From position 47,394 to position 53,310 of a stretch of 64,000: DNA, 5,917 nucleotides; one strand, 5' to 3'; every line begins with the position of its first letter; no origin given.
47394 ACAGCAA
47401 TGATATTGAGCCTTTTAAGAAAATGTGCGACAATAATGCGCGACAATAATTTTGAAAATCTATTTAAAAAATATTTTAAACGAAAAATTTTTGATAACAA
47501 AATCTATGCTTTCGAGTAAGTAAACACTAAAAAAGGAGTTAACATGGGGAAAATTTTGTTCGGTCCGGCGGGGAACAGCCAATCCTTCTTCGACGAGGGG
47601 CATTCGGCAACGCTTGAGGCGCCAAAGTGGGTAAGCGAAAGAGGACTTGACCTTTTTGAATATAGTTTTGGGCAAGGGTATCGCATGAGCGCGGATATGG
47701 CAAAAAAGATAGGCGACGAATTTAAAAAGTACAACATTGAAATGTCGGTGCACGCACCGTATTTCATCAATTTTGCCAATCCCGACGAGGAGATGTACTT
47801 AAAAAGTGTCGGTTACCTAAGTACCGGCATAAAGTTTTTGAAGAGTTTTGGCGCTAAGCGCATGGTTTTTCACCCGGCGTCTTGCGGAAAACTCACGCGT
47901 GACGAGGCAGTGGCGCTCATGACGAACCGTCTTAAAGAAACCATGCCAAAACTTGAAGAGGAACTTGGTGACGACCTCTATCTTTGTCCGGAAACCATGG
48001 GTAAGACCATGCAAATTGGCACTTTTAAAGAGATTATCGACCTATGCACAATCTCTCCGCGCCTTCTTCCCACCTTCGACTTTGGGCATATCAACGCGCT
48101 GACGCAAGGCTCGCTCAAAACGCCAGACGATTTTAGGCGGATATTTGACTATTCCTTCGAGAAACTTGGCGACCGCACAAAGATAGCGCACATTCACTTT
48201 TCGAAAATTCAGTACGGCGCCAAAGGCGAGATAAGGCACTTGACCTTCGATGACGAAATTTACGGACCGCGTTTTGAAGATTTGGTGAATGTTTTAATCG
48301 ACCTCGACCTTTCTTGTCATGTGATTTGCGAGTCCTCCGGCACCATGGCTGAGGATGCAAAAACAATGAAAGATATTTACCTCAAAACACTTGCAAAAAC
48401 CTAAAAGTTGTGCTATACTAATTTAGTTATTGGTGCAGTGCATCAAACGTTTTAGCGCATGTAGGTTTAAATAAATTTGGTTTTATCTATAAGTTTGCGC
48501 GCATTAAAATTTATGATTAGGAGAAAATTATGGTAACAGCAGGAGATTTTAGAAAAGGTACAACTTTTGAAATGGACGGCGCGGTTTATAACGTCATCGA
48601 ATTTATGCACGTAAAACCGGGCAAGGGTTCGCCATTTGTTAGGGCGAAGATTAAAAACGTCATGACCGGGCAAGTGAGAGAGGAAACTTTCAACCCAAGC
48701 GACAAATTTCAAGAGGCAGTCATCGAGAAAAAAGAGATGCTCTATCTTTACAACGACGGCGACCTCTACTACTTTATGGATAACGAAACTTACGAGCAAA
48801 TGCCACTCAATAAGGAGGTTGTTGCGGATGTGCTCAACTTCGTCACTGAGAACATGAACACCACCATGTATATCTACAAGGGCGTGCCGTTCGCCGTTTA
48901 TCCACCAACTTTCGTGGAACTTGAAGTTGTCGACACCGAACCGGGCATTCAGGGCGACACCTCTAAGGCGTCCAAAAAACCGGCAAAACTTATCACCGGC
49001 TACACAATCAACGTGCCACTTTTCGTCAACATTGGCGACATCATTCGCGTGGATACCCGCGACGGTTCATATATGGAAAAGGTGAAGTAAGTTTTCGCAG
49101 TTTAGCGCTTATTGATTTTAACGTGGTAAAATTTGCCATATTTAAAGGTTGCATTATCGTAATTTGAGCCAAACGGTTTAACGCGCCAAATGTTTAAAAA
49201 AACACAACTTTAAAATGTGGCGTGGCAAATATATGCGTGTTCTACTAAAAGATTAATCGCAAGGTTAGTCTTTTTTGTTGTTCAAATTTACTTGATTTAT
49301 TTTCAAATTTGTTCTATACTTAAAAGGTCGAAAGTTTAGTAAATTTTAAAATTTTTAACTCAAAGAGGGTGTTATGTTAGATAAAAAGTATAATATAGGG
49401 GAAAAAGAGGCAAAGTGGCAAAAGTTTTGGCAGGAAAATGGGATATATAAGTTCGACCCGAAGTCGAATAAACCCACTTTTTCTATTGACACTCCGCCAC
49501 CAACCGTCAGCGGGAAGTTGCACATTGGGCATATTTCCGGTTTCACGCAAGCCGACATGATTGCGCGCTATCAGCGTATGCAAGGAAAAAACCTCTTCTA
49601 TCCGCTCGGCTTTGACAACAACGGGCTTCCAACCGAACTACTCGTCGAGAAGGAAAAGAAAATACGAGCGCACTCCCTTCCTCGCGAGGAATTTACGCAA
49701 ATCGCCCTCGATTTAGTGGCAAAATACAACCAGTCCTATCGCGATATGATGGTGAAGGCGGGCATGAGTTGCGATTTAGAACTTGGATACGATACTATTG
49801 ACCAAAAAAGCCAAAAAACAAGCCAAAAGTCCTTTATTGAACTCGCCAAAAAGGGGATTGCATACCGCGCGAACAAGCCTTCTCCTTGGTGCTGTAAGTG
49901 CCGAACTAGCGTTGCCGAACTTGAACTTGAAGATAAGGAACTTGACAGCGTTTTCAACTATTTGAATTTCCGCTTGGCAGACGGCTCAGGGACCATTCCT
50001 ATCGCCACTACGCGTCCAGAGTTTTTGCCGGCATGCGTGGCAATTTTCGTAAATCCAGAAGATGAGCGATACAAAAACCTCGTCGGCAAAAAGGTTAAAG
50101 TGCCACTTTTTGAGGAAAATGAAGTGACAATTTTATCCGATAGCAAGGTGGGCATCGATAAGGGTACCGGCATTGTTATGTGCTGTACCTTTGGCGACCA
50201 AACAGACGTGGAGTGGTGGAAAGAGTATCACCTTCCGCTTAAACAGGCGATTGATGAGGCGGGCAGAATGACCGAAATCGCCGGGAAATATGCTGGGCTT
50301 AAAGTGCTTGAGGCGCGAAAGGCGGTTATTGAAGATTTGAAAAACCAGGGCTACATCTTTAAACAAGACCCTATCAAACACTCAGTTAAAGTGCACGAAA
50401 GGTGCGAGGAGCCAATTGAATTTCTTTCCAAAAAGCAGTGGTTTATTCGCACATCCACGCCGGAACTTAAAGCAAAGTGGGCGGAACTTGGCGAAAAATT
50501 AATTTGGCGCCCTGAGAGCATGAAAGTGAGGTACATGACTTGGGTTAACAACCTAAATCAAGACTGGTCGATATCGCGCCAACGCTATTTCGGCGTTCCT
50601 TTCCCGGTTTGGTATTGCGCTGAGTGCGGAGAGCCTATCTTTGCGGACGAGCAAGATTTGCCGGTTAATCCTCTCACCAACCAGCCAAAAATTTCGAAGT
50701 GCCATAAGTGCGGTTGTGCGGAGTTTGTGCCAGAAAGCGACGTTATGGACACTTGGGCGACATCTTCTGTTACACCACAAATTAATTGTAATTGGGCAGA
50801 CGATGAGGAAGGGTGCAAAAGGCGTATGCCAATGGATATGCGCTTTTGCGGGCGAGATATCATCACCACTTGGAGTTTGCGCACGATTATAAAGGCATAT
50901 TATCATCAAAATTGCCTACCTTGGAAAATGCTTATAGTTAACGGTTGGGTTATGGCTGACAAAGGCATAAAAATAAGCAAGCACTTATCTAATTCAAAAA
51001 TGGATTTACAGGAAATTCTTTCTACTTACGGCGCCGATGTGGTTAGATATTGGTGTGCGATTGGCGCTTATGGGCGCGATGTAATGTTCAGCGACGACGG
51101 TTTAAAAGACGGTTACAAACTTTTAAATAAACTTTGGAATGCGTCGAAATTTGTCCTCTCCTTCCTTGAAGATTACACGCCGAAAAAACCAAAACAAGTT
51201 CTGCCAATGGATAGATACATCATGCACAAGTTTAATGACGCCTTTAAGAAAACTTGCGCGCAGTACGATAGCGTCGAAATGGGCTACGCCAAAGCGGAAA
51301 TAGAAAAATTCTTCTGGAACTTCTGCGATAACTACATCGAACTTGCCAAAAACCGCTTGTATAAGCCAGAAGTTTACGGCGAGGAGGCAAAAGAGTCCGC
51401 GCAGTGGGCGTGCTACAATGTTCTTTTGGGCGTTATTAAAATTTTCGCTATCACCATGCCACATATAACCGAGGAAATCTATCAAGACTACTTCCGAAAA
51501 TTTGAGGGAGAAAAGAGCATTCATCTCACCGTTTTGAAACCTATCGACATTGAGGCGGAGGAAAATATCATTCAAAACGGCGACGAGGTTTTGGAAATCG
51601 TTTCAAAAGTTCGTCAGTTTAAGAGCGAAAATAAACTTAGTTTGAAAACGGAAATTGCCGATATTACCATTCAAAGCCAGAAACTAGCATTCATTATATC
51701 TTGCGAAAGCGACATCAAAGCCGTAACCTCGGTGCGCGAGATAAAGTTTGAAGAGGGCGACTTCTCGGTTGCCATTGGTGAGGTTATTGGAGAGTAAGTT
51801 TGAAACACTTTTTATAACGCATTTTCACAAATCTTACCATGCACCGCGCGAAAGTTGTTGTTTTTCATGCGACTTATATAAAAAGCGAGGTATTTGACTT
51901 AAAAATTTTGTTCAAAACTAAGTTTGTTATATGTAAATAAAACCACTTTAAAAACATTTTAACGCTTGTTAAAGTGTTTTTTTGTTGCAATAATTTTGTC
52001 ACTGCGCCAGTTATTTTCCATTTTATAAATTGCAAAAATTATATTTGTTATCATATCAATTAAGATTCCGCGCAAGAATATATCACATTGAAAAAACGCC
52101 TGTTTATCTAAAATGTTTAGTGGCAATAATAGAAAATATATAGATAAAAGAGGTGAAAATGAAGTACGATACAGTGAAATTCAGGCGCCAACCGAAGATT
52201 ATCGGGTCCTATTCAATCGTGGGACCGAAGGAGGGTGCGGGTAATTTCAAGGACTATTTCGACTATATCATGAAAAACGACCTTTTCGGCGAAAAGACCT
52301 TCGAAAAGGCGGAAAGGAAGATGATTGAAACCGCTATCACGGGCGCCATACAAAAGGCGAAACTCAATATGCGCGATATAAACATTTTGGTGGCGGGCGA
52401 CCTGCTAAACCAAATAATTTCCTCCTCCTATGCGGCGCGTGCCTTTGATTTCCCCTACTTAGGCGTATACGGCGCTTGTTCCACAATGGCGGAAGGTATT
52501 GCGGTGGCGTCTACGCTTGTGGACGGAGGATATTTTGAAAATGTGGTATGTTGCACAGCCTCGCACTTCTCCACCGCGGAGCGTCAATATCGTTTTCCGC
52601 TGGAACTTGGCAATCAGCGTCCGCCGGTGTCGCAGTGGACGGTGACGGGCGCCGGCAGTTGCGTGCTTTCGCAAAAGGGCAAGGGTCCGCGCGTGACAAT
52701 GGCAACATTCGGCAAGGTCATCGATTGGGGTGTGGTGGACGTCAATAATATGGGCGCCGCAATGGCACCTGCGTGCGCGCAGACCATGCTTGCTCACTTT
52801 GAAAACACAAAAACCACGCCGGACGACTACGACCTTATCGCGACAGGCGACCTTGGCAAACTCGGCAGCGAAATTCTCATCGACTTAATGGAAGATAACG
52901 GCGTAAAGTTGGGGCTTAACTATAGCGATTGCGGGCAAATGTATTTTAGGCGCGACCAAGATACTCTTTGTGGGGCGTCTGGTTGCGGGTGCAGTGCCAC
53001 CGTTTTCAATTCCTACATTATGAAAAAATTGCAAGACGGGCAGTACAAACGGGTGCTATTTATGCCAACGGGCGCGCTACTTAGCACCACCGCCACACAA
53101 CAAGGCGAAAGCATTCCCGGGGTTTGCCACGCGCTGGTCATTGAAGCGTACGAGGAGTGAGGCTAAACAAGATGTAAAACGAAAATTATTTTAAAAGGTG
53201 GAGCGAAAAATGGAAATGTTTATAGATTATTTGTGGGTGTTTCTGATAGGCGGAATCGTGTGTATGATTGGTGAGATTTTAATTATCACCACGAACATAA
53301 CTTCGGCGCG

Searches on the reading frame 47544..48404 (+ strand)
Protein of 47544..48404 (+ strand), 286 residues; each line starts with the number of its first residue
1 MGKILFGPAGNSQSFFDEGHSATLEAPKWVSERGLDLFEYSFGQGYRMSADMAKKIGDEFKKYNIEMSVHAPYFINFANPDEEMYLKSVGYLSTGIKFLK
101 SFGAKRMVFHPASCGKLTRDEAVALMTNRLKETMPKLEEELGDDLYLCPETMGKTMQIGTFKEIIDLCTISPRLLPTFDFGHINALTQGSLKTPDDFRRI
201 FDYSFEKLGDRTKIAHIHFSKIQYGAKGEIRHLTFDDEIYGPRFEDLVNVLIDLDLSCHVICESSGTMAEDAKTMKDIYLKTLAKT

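Call 79: search_protein_families(library=pfam, proteins=[window:47544-48404:+], max_evalue=0.00001)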
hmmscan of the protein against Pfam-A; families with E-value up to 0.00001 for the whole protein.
window:47544-48404:+ (286 aa): 1 family
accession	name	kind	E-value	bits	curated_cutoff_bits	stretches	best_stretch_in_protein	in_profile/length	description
PF01261.30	AP_endonuc_2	-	5.1e-28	98.9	31.1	1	28-266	2-231/249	Xylose isomerase-like TIM barrel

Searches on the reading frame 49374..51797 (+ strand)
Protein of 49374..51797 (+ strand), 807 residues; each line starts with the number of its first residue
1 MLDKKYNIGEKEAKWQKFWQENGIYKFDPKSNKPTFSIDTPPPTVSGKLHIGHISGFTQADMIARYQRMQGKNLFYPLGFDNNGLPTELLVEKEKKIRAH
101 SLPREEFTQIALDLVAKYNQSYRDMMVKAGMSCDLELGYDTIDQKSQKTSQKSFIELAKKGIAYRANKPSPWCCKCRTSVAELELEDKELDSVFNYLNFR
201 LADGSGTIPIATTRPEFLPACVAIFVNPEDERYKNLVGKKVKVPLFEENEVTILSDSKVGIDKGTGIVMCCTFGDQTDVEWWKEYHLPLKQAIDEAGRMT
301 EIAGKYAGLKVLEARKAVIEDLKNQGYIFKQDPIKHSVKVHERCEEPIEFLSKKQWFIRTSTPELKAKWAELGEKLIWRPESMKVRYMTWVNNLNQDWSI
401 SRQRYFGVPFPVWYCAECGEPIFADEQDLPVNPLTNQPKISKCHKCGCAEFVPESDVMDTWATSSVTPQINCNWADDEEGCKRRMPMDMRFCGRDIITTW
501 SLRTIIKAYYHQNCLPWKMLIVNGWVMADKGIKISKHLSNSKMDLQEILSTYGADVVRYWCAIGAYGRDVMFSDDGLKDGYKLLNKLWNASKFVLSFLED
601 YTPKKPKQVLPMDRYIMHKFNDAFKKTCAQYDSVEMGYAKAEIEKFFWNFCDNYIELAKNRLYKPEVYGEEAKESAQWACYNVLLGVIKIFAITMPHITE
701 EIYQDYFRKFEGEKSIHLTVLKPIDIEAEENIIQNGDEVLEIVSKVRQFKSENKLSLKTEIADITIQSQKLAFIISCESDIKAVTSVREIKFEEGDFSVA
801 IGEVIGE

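Call 79: search_protein_families(library=pfam, proteins=[window:49374-51797:+], max_evalue=0.00001)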
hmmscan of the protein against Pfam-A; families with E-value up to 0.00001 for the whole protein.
window:49374-51797:+ (807 aa): 4 families
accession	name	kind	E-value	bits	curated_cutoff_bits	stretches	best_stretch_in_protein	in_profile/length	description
PF00133.28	tRNA-synt_1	-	3.5e-84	283.4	22.7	1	14-572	1-413/414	tRNA synthetases class I (I, L, M and V)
PF08264.19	Anticodon_1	-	2.7e-27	95.9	25.1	1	613-762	1-144/148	Anticodon-binding domain of tRNA ligase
PF09334.17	tRNA-synt_1g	-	4.8e-18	65.5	20.1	1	38-182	3-132/391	tRNA synthetases class I (M)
PF13603.12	tRNA-synt_1_2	-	9.8e-06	25.6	25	0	238-301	86-148/185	Leucyl-tRNA synthetase, editing domain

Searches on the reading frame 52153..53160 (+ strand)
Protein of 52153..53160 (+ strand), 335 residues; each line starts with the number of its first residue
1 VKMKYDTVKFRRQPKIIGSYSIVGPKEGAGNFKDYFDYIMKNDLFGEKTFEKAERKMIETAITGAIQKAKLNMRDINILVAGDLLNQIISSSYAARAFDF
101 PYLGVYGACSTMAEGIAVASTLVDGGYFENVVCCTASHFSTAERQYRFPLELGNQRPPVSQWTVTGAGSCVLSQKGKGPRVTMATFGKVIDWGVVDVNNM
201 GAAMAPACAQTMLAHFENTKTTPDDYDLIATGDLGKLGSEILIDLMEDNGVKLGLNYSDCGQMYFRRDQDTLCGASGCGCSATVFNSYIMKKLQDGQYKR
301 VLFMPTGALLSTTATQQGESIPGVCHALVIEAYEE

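Call 79: search_protein_families(library=pfam, proteins=[window:52153-53160:+], max_evalue=0.00001)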
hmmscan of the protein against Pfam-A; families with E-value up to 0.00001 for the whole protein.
window:52153-53160:+ (335 aa): 1 family
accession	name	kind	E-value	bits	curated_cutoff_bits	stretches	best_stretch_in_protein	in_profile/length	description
PF07451.17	SpoVAD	-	1.9e-146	487.4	22.1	1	6-331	3-329/329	Stage V sporulation protein AD (SpoVAD)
